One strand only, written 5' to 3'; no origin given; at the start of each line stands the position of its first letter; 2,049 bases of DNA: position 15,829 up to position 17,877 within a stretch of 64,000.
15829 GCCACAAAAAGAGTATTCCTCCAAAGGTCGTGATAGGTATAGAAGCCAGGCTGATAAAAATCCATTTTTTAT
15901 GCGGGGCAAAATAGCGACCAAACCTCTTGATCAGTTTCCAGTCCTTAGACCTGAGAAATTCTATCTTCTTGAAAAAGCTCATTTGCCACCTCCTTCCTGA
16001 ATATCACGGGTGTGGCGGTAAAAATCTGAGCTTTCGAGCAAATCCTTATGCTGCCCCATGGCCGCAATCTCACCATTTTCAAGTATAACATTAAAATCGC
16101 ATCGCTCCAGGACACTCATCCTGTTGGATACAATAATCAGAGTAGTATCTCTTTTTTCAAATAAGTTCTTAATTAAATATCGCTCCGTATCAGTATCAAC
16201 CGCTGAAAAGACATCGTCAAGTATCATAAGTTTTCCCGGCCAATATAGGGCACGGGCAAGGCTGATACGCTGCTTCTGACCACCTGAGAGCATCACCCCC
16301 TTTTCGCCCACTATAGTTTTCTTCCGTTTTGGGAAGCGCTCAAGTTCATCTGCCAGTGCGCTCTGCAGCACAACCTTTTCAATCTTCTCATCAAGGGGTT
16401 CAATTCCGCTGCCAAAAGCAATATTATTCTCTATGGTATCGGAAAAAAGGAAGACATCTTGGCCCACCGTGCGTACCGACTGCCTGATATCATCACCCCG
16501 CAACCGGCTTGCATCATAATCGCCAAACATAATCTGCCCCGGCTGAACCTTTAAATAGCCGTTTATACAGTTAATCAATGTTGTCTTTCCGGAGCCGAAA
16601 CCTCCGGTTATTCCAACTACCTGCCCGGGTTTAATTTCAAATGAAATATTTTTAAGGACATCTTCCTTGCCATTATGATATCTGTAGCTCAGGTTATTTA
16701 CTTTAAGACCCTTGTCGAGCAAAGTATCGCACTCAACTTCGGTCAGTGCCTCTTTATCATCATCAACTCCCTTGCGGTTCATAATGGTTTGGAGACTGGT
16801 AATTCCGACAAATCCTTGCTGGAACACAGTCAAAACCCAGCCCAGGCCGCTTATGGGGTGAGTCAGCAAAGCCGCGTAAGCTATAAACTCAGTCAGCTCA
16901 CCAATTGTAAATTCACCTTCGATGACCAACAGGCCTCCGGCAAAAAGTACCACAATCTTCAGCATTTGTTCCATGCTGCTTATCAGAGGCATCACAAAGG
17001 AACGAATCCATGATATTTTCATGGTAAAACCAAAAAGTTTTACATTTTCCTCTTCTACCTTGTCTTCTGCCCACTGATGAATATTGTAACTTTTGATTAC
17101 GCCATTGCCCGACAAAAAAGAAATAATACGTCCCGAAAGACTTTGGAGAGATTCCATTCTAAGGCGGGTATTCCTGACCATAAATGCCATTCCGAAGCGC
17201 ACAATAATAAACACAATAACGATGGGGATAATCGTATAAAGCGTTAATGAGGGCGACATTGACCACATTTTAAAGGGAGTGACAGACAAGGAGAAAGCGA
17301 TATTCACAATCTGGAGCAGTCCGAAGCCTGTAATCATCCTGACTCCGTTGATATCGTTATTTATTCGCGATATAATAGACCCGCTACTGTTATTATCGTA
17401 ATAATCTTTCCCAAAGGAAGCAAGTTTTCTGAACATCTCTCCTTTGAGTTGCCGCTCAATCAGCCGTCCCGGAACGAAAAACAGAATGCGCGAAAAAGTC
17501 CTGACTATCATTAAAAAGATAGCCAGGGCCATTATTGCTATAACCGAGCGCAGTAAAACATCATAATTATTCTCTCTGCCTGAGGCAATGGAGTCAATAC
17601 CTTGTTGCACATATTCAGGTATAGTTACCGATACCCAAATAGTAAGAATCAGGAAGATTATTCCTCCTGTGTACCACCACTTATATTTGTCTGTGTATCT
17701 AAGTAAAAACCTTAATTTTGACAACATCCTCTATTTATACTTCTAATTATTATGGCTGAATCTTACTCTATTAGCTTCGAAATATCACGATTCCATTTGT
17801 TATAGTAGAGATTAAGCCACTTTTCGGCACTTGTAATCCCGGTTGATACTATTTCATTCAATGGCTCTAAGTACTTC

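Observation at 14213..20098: Ligase-ligase-exporter-exporter operon: candidate gamma-glutamyl thiol peptide synthesis-and-export module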

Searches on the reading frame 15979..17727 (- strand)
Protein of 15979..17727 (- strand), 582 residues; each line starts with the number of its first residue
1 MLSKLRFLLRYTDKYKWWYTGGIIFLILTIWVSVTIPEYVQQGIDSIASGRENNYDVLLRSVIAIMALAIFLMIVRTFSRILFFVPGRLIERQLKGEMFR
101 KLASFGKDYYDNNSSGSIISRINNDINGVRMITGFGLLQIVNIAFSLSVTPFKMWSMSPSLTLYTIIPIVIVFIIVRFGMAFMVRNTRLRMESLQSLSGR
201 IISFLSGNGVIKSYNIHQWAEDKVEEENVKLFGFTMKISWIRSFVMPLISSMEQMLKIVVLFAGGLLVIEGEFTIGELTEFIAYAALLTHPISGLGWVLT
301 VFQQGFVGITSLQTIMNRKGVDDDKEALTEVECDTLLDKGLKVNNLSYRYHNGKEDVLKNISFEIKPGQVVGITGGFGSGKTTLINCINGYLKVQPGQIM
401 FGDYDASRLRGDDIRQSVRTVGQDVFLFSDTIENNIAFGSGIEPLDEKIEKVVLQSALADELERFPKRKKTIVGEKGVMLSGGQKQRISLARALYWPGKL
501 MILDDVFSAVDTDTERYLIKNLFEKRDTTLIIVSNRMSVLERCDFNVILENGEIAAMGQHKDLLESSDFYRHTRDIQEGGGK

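Call 3: search_protein_families(library=pfam, proteins=[window:15979-17727:-])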
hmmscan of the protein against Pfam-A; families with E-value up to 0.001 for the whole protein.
window:15979-17727:- (582 aa): 4 families
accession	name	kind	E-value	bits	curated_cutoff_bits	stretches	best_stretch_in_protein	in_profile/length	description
PF00664.28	ABC_membrane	-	4.4e-29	102.5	28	1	22-291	4-273/274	ABC transporter transmembrane region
PF00005.33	ABC_tran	-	1.2e-25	91.2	25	1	358-506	1-135/137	ABC transporter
PF07693.20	KAP_NTPase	-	6.5e-06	26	20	1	364-413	16-66/293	KAP family P-loop domain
PF02463.25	SMC_N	-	0.00017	21.5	40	0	479-546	136-208/220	RecF/RecN/SMC N terminal domain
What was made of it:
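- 15979..17727 (-): ABC half-transporter A (582 aa, TMD-NBD). It carries the degenerate Walker B (LDD instead of LDE) and H-loop (SNR), and a consensus LSGGQ signature. Pfam ABC_membrane plus ABC_tran (call 3).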

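Call 4: search_protein_families(library=ncbifam, proteins=[window:15979-17727:-])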
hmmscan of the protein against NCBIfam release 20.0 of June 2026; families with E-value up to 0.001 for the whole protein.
window:15979-17727:- (582 aa): 185 families (the best 25 are shown)
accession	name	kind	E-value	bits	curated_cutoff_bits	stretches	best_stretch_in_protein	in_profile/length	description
NF008055.0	PRK10789.1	equivalog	8.1e-89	298.6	845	1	18-573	17-567/590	SmdA family multidrug ABC transporter permease/ATP-binding protein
TIGR02203.1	MsbA_lipidA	equivalog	7.4e-81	272.3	602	1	8-577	5-569/572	lipid A export permease/ATP-binding protein MsbA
TIGR00958.1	3a01208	subfamily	9.5e-78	262.2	874.6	1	6-572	150-709/711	antigen peptide transporter 2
TIGR02204.1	MsbA_rel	hypoth_equivalog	1.8e-72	244.8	780.4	1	3-576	4-574/576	ABC transporter, permease/ATP-binding protein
TIGR01846.1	type_I_sec_HlyB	subfamily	1.1e-71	242.1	725.55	1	37-572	159-687/694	type I secretion system permease/ATPase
TIGR03375.1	type_I_sec_LssB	subfamily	2.1e-70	237.9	693.1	1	63-566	193-691/696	type I secretion system permease/ATPase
NF008381.0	PRK11176.1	equivalog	7.7e-70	235.9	867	1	60-577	61-579/582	lipid A ABC transporter ATP-binding protein/permease MsbA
NF052233.1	CphA_assoc_ABC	equivalog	4.5e-66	223.7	880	1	10-572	177-738/766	cyanophycin metabolism-associated ABC transporter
TIGR03796.1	NHLM_micro_ABC1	equivalog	5.3e-65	219.9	853.3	1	26-571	163-706/710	NHLP family bacteriocin export ABC transporter peptidase/permease/ATPase subunit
NF000474.1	tet_ABC_46_A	exception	2.1e-64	218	1250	1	6-573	3-564/574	tetracycline efflux ABC transporter Tet(46) subunit A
TIGR01193.1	bacteriocin_ABC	subfamily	2.9e-64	217.8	523.85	1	25-572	164-704/708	peptide cleavage/export ABC transporter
NF045513.1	HepA_fam_ABC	equivalog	1.2e-62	212.2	725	1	53-566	88-598/610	heterocyst formation ABC transporter subunit HepA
NF008056.1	PRK10790.1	equivalog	6.5e-55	186.7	746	1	4-578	10-576/584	SmdB family multidrug efflux ABC transporter permease/ATP-binding protein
TIGR02857.1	CydD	equivalog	1.1e-54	186.3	435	1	29-547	15-527/529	thiol reductant ABC exporter subunit CydD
NF010178.0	PRK13657.1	equivalog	2.5e-53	181.4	733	1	94-569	91-562/588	glucan ABC transporter ATP-binding protein/ permease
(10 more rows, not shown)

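Call 21: search_solved_structures(query=window:15979-17727:-, max_evalue=1e-40)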
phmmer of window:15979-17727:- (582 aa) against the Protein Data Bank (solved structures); distinct sequences matched with E-value up to 1e-40: 181 (the best 60 are shown).
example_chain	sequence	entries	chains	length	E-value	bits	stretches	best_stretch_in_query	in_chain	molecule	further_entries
5mkk_B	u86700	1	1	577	1.1e-79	271.9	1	5-574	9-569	Multidrug resistance ABC transporter ATP-binding and permease protein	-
6raf_B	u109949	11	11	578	1.1e-79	271.8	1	5-574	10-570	Multidrug resistance ABC transporter ATP-binding and permease protein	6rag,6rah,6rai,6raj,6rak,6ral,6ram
9ody_A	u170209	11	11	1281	1.2e-74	255.2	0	67-570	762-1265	ATP-binding cassette, sub-family B (MDR/TAP), member 4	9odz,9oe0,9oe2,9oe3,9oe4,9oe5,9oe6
9oe1_A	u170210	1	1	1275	1.2e-74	255.2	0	67-570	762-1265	ATP-binding cassette, sub-family B (MDR/TAP), member 4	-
7niu_A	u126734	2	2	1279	1.5e-74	254.9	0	70-579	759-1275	Isoform 2 of Phosphatidylcholine translocator ABCB4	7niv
6s7p_A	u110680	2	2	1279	4.8e-74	253.2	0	70-579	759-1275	Phosphatidylcholine translocator ABCB4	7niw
4f4c_A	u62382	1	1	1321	6.6e-74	252.8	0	86-570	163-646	Multidrug resistance protein pgp-1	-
8t1p_C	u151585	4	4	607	8.7e-74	252.4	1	14-575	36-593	Probable multidrug resistance ABC transporter ATP-binding/permease protein YheI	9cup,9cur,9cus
7qkr_A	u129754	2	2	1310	1.8e-73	251.3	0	40-577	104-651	Plasma membrane ATP-binding cassette transporter required for the export of a-factor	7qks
8gmg_A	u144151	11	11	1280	5.3e-73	249.8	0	261-579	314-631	ATP-dependent translocase ABCB1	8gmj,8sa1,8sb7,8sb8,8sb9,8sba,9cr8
7m33_C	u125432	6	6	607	5.8e-73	249.7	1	14-575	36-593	Probable multidrug resistance ABC transporter ATP-binding/permease protein YheI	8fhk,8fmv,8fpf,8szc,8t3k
8y6h_A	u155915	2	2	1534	1.1e-72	248.7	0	261-579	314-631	ATP-dependent translocase ABCB1,mNeonGreen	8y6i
6qex_A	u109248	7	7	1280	1.4e-72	248.4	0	261-579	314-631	Multidrug resistance protein 1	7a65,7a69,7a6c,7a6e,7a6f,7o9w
8sa0_A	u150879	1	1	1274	1.6e-72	248.2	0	261-579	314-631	ATP-dependent translocase ABCB1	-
6c0v_A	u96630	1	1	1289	1.7e-72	248.1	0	261-579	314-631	Multidrug resistance protein 1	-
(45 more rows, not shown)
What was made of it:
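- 15979..17727 (-): Best half-transporter structures are TmrB 5mkk_B and BmrC/YheI (call 21).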

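Call 55: find_related_loci(query=A1, collection=metagenome_contigs, flank=6000)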
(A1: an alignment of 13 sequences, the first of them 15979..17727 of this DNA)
Query A1 (582 aa) in metagenome_contigs; peptide patterns used: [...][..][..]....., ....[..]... (x = any residue, [..] = any of these).
445 stretches matched a pattern; 167 encode a relative of the query (tblastn E <= 1e-3); the best 80 are kept; 80 distinct loci.
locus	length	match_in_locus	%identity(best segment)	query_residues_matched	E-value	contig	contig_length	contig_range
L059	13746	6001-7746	99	1-582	0e+0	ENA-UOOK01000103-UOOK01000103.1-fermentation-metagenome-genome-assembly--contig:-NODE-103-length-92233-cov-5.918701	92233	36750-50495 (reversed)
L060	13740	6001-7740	71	1-579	0e+0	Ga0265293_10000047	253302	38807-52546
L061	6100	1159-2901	71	1-580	0e+0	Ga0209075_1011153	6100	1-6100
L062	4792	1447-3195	71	1-582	0e+0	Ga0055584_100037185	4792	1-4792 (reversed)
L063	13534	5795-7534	71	1-579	0e+0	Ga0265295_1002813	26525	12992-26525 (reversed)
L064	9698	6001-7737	67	1-578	0e+0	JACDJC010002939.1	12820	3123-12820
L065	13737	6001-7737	65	1-578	0e+0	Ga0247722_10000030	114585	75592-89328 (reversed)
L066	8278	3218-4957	65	1-579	0e+0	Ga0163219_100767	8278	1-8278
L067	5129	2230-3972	64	1-580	0e+0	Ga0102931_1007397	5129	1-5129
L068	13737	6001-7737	64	1-578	0e+0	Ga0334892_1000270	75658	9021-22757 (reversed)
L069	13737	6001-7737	64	1-578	0e+0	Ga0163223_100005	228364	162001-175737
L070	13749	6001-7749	63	1-582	0e+0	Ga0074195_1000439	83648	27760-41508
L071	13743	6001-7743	63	1-580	0e+0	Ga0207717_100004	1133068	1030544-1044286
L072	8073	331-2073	64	1-580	0e+0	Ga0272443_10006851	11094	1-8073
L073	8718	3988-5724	66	1-580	0e+0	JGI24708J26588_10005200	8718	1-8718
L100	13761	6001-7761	48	3-577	0e+0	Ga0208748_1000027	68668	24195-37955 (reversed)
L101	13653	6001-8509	48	3-577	0e+0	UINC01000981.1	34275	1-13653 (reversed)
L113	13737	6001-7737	48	3-578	0e+0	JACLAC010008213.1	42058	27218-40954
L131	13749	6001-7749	50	1-580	7e-178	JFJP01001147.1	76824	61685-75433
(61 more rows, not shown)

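Call 59: search_protein_families(library=pfam, proteins=[L100:4839-5921:+, L100:5926-7779:+, L100:8069-9340:+, L100:9373-10533:-, L101:10625-12403:+, L100:3914-4534:-, L100:1848-2957:+, L113:8260-9303:+, L131:3576-5837:+, L131:9939-10853:+], max_evalue=0.0001)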
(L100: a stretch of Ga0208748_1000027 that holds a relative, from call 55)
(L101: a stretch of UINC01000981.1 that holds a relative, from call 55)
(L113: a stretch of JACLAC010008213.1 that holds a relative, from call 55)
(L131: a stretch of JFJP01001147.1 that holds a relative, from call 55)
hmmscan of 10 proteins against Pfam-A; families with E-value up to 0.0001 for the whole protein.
L100:4839-5921:+ (360 aa): 1 family
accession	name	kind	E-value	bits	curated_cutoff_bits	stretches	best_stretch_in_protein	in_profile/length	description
PF02618.21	YceG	-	3.1e-88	296.2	32.4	1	51-335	2-273/275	YceG-like family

L100:5926-7779:+ (617 aa): 2 families
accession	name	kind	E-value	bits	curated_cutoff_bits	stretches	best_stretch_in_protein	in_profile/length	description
PF00664.28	ABC_membrane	-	1e-30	107.8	28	1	44-315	3-274/274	ABC transporter transmembrane region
PF00005.33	ABC_tran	-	5.1e-26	92.4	25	1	382-531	1-134/137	ABC transporter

L100:8069-9340:+ (423 aa): 3 families
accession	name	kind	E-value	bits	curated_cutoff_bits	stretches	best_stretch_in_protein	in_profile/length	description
PF00005.33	ABC_tran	-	4e-38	131.5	25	2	212-364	1-136/137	ABC transporter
PF13304.12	AAA_21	-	1.6e-13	51.8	27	0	336-395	237-298/304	AAA domain, putative AbiEii toxin, Type IV TA system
PF02463.25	SMC_N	-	3.2e-08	33.7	40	0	336-398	136-200/220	RecF/RecN/SMC N terminal domain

L100:9373-10533:- (386 aa): 2 families
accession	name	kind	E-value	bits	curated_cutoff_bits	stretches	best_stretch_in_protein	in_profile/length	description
PF01963.22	TraB_PrgY_gumN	-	1e-34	121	26.8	1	11-222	6-246/263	TraB/PrgY/gumN family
PF18934.5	DUF5682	-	6.7e-05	21.9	26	0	167-253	146-235/727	Family of unknown function (DUF5682)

L101:10625-12403:+ (592 aa): 9 families
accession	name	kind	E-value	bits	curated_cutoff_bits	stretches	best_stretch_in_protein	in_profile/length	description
PF01435.24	Peptidase_M48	-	1.6e-12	48.1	20.3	1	251-422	40-180/186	Peptidase family M48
PF07719.23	TPR_2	-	3.6e-09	36.5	27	0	537-568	1-32/34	Tetratricopeptide repeat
PF13428.12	TPR_14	-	3e-07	30.9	23.5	0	539-567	3-31/44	Tetratricopeptide repeat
PF00515.34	TPR_1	-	3.3e-07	30.3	27.8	0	468-497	4-33/34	Tetratricopeptide repeat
PF13431.12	TPR_17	-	7.3e-07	29.4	24.4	0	488-518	2-32/34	Tetratricopeptide repeat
PF13181.12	TPR_8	-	1.7e-06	28.2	25.7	0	467-497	3-33/34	Tetratricopeptide repeat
PF13424.12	TPR_12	-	8.6e-06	26.3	30.1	0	466-496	46-76/77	Tetratricopeptide repeat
PF13414.12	TPR_11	-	2.3e-05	24.4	26.8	0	472-506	1-35/42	TPR repeat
PF13432.12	TPR_16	-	6.2e-05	23.8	32.7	0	543-567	3-27/65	Tetratricopeptide repeat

L100:3914-4534:- (206 aa): 1 family
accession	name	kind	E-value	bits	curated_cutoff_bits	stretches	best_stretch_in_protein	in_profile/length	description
PF00297.29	Ribosomal_L3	-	6e-18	65.4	22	1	97-180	209-290/369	Ribosomal protein L3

L100:1848-2957:+ (369 aa): 2 families
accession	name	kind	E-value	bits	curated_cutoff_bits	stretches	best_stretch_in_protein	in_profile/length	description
PF12698.13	ABC2_membrane_3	-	2.8e-26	92.9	31.6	1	22-363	3-346/347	ABC-2 family transporter protein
PF01061.29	ABC2_membrane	-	6.3e-21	75.3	26.9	1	173-335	51-210/211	ABC-2 type transporter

L113:8260-9303:+ (347 aa): 6 families
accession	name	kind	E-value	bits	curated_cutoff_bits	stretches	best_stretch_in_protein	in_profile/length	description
PF06723.19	MreB_Mbl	-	1.1e-140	468.6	27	1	13-341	2-325/327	MreB/Mbl protein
PF00022.25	Actin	-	9.5e-11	41.3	27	1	37-207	30-190/410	Actin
PF14450.12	FtsA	-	1.1e-10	42.4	31.8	1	165-321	2-111/127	Cell division protein FtsA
PF00012.26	HSP70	-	1.7e-10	40.3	20.6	1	111-209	135-239/599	Hsp70 protein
PF25216.1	Volactin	-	1.4e-05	25.2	35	0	52-312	57-290/321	Volactin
PF11104.14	PilM_2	-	2.5e-05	23.8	27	0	292-320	277-305/340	Type IV pilus assembly protein PilM;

L131:3576-5837:+ (753 aa): 1 family
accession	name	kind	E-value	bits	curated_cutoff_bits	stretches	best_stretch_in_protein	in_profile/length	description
PF13884.11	Peptidase_S74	-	1.5e-15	57.6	22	1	626-686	1-58/58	Chaperone of endosialidase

L131:9939-10853:+ (304 aa): 0 families
